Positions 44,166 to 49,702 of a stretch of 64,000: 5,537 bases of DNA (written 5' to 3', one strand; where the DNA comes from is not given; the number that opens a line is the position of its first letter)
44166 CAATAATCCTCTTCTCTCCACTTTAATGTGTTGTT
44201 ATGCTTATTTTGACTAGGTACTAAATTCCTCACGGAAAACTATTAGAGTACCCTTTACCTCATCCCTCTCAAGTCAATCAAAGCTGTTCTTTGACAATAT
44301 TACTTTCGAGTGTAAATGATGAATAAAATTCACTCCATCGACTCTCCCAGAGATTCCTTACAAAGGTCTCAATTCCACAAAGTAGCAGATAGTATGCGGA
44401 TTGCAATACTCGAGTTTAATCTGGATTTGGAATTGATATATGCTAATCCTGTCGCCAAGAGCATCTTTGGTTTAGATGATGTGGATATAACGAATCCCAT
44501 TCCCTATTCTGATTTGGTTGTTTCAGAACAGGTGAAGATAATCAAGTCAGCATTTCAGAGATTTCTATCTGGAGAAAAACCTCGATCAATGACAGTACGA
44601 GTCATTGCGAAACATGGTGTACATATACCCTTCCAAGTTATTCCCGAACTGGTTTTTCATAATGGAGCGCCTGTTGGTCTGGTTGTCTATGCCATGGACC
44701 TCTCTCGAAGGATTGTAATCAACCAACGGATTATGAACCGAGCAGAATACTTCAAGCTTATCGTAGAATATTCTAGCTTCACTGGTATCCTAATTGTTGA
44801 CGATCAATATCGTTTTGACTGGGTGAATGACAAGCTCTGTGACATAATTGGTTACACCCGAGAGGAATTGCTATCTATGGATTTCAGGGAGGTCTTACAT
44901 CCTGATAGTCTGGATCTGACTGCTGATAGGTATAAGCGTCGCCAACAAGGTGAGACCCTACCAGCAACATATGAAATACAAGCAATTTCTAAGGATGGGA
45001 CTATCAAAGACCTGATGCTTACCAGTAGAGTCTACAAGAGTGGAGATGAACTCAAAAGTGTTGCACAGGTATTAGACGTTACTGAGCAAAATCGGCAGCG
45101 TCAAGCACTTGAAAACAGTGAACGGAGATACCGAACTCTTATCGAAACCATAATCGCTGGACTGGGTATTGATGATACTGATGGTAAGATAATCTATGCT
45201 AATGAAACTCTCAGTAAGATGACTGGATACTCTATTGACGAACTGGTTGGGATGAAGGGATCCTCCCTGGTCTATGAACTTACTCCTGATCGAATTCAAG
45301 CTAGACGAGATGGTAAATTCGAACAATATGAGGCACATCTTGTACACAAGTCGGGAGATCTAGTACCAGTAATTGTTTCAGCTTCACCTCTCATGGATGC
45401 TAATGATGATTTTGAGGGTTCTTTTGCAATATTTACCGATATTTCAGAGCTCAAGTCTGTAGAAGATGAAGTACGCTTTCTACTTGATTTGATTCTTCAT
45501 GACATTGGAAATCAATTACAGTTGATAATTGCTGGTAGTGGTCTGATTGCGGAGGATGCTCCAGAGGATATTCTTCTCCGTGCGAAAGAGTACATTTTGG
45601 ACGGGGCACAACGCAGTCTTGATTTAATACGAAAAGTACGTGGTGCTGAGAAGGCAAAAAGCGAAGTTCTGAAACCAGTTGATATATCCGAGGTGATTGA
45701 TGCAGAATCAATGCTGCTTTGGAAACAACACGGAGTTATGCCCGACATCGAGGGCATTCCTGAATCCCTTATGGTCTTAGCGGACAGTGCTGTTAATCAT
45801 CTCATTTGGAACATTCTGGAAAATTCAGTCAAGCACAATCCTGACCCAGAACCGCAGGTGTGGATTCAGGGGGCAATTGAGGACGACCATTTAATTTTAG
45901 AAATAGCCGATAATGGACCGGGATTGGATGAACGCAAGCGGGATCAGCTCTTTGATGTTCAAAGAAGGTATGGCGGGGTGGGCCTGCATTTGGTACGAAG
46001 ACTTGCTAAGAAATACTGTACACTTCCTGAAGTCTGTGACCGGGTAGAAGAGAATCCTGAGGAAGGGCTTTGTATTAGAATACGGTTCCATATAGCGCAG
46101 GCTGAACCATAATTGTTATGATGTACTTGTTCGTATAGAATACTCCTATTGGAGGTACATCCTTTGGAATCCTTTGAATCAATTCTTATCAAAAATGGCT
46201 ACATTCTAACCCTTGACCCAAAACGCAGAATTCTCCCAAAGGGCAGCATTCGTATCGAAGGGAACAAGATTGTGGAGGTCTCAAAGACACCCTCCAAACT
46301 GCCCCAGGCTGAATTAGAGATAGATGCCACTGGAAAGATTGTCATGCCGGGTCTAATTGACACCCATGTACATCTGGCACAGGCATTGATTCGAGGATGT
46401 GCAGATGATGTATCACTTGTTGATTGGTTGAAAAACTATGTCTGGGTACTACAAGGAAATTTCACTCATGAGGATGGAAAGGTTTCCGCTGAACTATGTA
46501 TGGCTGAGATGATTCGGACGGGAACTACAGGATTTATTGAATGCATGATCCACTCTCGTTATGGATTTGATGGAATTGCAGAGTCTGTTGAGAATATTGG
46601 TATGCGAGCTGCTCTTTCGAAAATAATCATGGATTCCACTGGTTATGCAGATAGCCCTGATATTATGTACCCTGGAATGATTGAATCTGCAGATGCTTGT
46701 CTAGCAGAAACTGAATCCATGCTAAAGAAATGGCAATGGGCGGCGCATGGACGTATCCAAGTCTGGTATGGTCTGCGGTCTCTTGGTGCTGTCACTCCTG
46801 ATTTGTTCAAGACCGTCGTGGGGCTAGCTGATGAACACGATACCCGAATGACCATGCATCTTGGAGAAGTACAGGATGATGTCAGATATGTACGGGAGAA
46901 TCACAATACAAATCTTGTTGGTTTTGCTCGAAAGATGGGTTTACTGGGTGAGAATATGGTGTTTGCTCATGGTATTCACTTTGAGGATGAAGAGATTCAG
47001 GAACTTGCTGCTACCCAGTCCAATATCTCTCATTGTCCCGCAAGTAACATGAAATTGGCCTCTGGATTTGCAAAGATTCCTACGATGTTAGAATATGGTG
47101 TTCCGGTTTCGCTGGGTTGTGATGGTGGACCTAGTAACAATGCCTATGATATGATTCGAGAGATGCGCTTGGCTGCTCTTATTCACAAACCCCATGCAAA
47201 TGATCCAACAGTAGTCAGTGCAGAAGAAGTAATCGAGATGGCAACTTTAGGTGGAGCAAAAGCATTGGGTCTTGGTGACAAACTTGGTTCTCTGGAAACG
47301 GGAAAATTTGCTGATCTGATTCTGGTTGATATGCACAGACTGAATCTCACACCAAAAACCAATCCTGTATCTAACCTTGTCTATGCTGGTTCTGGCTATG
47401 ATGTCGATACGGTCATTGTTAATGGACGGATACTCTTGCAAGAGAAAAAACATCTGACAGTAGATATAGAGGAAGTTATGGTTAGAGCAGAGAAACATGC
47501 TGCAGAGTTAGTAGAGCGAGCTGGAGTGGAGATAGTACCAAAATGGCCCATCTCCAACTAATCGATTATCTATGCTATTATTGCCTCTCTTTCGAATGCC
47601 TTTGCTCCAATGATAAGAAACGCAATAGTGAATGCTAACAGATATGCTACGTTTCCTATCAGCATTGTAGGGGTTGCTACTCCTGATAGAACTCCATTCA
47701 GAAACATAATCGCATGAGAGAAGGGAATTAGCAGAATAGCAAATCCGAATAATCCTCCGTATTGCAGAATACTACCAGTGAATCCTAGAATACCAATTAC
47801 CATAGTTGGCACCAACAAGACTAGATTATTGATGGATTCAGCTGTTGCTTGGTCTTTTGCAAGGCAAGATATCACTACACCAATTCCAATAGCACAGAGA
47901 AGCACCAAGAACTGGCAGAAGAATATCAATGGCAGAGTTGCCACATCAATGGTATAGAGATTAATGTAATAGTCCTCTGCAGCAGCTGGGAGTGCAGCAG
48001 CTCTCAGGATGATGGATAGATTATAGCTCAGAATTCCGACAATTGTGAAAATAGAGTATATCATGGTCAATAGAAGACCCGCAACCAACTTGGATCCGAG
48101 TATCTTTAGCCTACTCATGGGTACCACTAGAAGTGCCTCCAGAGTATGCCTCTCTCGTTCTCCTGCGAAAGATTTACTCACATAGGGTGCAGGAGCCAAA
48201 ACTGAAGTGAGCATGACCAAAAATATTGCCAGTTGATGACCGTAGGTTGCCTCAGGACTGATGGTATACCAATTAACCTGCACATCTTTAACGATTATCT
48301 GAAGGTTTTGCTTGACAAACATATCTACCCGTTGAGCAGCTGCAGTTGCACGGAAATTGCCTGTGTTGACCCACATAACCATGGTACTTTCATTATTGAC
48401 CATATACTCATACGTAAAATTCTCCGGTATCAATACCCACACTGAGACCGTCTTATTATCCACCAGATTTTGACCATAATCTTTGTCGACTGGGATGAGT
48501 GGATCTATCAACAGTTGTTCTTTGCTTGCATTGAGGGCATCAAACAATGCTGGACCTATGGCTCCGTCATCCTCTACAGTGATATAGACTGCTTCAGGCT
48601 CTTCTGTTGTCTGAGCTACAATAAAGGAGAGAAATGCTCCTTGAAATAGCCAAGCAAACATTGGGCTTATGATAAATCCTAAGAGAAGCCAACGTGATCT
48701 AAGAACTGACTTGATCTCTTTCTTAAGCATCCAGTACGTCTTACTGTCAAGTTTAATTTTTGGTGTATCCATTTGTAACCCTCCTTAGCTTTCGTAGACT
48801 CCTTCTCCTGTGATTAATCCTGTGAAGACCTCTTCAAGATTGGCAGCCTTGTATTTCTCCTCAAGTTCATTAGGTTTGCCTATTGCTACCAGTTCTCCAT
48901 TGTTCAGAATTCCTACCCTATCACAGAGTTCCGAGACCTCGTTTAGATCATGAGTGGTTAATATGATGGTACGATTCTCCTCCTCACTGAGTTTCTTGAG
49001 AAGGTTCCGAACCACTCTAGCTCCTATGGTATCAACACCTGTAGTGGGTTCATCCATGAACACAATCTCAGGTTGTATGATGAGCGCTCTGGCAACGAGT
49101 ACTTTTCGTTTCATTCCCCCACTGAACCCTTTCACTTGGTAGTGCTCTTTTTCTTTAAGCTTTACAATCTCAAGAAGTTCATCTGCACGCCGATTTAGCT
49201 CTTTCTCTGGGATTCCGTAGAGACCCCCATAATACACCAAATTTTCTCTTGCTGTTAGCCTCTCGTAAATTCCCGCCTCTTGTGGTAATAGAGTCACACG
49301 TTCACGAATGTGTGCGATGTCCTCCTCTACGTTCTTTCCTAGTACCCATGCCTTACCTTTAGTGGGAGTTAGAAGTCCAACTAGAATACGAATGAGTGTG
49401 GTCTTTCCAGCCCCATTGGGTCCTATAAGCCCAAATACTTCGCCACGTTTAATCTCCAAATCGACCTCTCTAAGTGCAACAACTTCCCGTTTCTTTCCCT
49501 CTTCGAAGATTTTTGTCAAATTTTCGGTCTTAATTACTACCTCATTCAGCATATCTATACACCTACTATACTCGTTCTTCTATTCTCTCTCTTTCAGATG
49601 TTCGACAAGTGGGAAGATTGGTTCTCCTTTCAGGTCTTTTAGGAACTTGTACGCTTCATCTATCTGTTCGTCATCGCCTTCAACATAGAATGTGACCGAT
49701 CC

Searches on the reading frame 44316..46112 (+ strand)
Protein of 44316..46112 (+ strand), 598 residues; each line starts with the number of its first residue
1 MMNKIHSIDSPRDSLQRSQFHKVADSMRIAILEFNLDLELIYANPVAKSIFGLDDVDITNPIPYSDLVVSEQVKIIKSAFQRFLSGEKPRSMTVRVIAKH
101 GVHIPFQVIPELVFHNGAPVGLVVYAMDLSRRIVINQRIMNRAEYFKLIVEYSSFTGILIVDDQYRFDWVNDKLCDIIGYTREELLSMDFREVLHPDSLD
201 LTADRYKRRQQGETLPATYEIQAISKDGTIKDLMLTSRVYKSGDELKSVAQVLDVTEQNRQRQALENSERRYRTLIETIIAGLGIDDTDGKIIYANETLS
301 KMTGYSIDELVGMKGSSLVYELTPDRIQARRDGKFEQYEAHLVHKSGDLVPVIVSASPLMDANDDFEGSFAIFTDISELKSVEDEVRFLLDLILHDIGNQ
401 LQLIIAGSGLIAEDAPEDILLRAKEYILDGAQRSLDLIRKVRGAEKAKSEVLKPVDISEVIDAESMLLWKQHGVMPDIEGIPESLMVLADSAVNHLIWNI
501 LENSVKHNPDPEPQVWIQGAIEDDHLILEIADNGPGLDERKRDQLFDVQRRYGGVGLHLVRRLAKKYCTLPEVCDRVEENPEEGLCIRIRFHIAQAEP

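Call 61: search_protein_families(library=pfam, proteins=[window:44316-46112:+])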
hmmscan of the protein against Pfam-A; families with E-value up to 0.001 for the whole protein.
window:44316-46112:+ (598 aa): 8 families
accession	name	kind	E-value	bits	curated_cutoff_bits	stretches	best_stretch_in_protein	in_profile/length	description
PF13426.13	PAS_9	-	2.6e-31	108.4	27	2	283-378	4-103/103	PAS domain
PF00989.32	PAS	-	7.1e-25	87.7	22.6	2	271-376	2-113/113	PAS fold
PF08448.16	PAS_4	-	4.6e-23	82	23.1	3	280-380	5-109/110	PAS fold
PF08447.18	PAS_3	-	4.2e-20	72.3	25.6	2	170-240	4-75/89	PAS fold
PF13188.13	PAS_8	-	1.8e-19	69.3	21.8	2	270-317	1-42/65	PAS domain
PF02518.31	HATPase_c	-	1.9e-13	51.2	26.4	1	492-592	5-108/111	Histidine kinase-, DNA gyrase B-, and HSP90-like ATPase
PF13581.12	HATPase_c_2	-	0.00059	20.3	27.4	0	502-567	41-112/127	Histidine kinase-like ATPase domain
PF13596.12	PAS_10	-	0.00061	20.8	22.1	0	24-129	5-105/106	PAS domain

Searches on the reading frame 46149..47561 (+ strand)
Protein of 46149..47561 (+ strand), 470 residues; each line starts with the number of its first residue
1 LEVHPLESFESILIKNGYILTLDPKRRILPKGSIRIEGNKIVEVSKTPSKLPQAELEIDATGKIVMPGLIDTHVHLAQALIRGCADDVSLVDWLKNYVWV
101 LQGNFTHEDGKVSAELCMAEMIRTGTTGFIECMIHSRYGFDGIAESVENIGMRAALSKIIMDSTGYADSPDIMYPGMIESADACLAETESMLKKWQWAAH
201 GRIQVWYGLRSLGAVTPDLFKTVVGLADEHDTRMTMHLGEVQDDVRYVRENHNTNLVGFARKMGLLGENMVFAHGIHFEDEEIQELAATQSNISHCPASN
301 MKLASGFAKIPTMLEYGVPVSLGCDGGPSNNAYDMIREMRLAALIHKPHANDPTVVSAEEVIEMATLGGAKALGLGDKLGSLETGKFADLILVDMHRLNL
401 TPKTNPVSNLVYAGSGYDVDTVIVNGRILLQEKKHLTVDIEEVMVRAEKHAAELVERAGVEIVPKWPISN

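Call 61: search_protein_families(library=pfam, proteins=[window:46149-47561:+])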
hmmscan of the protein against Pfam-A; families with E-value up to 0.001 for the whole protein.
window:46149-47561:+ (470 aa): 2 families
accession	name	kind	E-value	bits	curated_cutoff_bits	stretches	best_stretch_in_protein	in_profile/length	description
PF01979.26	Amidohydro_1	-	1.2e-71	242.2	25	1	64-428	1-344/345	Amidohydrolase family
PF07969.17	Amidohydro_3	-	3.7e-24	86.5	29.7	2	218-429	262-471/472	Amidohydrolase family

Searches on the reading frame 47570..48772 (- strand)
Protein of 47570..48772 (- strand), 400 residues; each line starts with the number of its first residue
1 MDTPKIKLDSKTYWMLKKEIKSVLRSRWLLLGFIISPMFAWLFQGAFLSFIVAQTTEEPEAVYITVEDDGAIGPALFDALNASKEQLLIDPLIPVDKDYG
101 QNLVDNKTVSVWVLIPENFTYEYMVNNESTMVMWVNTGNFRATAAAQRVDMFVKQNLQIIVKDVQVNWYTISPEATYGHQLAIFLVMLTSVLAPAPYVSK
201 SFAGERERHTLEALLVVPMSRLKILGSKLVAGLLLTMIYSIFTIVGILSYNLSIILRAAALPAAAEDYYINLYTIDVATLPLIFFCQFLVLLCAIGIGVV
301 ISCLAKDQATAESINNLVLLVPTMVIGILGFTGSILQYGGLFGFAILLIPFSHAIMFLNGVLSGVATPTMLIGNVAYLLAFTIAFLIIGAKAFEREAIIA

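Call 61: search_protein_families(library=pfam, proteins=[window:47570-48772:-])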
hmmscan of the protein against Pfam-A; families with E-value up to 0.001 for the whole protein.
window:47570-48772:- (400 aa): 4 families
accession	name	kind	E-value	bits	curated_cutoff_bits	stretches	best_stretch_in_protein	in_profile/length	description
PF12698.13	ABC2_membrane_3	-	5.7e-25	88.6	31.6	1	31-390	5-346/347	ABC-2 family transporter protein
PF12679.13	ABC2_membrane_2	-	1.5e-18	67.5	27.2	1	14-396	2-281/283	ABC-2 family transporter protein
PF12730.13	ABC2_membrane_4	-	5.5e-07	30.2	27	1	176-287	51-160/179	ABC-2 family transporter protein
PF01061.29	ABC2_membrane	-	8.2e-05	22.7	26.9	1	178-356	48-204/211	ABC-2 type transporter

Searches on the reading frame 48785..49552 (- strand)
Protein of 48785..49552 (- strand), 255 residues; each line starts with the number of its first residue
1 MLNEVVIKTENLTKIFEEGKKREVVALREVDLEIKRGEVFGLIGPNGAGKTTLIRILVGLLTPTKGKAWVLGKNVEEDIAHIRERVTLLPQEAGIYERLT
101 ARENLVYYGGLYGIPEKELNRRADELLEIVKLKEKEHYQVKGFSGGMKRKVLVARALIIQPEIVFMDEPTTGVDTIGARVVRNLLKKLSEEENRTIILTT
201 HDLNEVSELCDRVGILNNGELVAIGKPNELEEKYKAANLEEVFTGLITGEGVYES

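Call 61: search_protein_families(library=pfam, proteins=[window:48785-49552:-])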
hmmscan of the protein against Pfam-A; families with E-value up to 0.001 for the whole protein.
window:48785-49552:- (255 aa): 6 families
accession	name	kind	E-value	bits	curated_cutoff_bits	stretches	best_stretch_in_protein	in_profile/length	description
PF00005.33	ABC_tran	-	3.1e-34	119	25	1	27-171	1-137/137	ABC transporter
PF13304.12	AAA_21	-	2e-13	51.5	27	2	118-206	181-303/304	AAA domain, putative AbiEii toxin, Type IV TA system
PF13175.12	AAA_15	-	5.4e-06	26.7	32.1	0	39-67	25-53/374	AAA ATPase domain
PF00004.35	AAA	-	5.8e-05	24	21.2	0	42-60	3-21/131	ATPase family associated with various cellular activities (AAA)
PF13555.12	AAA_29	-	0.00027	21.1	27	1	31-65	16-50/61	P-loop containing region of AAA domain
PF13476.12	AAA_23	-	0.00087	20.4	27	0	29-63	12-45/201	AAA domain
